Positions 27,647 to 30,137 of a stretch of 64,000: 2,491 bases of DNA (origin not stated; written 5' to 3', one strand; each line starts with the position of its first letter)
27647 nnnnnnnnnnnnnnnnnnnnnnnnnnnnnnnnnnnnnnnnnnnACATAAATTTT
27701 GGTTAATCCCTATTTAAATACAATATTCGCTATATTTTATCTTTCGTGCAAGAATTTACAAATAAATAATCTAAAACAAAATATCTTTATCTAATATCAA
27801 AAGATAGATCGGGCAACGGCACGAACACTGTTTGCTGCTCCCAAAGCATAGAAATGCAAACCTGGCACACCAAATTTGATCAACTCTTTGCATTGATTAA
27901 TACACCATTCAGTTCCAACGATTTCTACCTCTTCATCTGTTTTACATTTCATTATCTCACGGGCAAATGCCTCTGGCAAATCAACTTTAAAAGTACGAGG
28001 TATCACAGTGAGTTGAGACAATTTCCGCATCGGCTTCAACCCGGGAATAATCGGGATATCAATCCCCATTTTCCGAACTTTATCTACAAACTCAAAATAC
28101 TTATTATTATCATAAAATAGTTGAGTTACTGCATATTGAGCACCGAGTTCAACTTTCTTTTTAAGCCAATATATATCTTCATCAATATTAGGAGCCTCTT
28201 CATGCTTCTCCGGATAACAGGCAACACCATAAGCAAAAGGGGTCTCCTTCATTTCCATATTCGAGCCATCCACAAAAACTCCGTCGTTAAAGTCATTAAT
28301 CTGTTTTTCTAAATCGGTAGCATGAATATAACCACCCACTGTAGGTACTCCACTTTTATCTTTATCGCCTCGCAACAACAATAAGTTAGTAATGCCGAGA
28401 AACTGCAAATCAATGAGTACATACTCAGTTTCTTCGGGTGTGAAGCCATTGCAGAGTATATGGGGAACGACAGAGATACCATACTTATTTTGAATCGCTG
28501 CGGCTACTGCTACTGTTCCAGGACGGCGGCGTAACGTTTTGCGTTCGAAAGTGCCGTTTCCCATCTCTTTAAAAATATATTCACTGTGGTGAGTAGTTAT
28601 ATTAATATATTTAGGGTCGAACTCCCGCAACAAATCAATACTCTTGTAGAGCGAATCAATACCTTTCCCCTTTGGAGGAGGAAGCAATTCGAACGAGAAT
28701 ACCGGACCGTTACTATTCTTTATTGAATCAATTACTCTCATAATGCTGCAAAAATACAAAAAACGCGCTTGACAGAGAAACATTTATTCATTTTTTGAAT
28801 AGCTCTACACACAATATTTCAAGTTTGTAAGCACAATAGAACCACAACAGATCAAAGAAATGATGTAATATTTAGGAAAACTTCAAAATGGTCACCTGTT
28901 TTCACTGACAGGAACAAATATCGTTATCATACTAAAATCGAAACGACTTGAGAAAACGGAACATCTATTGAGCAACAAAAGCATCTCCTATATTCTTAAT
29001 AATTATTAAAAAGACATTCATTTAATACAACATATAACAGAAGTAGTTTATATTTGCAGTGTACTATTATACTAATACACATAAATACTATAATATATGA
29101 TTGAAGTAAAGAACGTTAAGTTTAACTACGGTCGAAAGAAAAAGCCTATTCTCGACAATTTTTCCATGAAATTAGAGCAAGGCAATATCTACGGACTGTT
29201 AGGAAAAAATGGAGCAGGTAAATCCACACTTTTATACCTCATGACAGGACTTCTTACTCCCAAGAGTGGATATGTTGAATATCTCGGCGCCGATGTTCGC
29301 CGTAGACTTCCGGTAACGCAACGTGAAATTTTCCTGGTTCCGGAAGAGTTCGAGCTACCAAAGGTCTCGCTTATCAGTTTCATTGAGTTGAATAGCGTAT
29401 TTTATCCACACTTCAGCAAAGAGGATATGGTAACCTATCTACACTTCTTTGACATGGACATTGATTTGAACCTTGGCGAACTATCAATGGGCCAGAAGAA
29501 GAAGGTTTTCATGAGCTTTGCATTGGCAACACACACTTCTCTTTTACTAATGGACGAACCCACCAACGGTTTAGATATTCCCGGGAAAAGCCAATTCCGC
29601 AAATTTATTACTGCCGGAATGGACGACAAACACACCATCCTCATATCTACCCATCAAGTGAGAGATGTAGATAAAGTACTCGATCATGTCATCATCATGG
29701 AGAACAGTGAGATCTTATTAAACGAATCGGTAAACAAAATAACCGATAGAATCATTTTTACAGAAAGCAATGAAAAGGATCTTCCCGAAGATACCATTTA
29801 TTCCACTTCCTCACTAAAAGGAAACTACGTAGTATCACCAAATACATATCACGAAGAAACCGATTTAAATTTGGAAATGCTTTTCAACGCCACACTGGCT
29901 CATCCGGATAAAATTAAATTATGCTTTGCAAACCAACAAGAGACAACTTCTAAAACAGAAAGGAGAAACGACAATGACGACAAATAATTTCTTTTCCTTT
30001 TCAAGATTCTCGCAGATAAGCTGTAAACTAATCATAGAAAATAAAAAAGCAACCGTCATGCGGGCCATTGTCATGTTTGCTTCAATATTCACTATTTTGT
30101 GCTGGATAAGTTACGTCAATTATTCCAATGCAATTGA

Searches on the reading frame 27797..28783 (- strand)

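Call 54: search_protein_families(library=pfam, proteins=[window:27797-28783:-])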
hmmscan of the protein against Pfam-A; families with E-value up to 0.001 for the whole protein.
window:27797-28783:- (328 aa): 1 family
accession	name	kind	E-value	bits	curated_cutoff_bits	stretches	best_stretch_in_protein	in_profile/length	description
PF02219.23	MTHFR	-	8.5e-58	196.4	24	1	20-325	4-284/287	Methylenetetrahydrofolate reductase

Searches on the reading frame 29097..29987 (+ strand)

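Call 54: search_protein_families(library=pfam, proteins=[window:29097-29987:+])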
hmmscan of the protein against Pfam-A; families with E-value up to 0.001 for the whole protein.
window:29097-29987:+ (296 aa): 5 families
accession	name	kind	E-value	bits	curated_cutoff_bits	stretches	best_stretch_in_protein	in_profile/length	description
PF00005.33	ABC_tran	-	1.2e-24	87.9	25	1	19-157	1-137/137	ABC transporter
PF13304.12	AAA_21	-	5.2e-11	43.6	27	1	108-187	220-299/304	AAA domain, putative AbiEii toxin, Type IV TA system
PF13175.12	AAA_15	-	0.0002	21.5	32.1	1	21-293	16-221/374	AAA ATPase domain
PF13555.12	AAA_29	-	0.00023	21.3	27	1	23-57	16-50/61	P-loop containing region of AAA domain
PF02463.25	SMC_N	-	0.00068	19.6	40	0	122-193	130-204/220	RecF/RecN/SMC N terminal domain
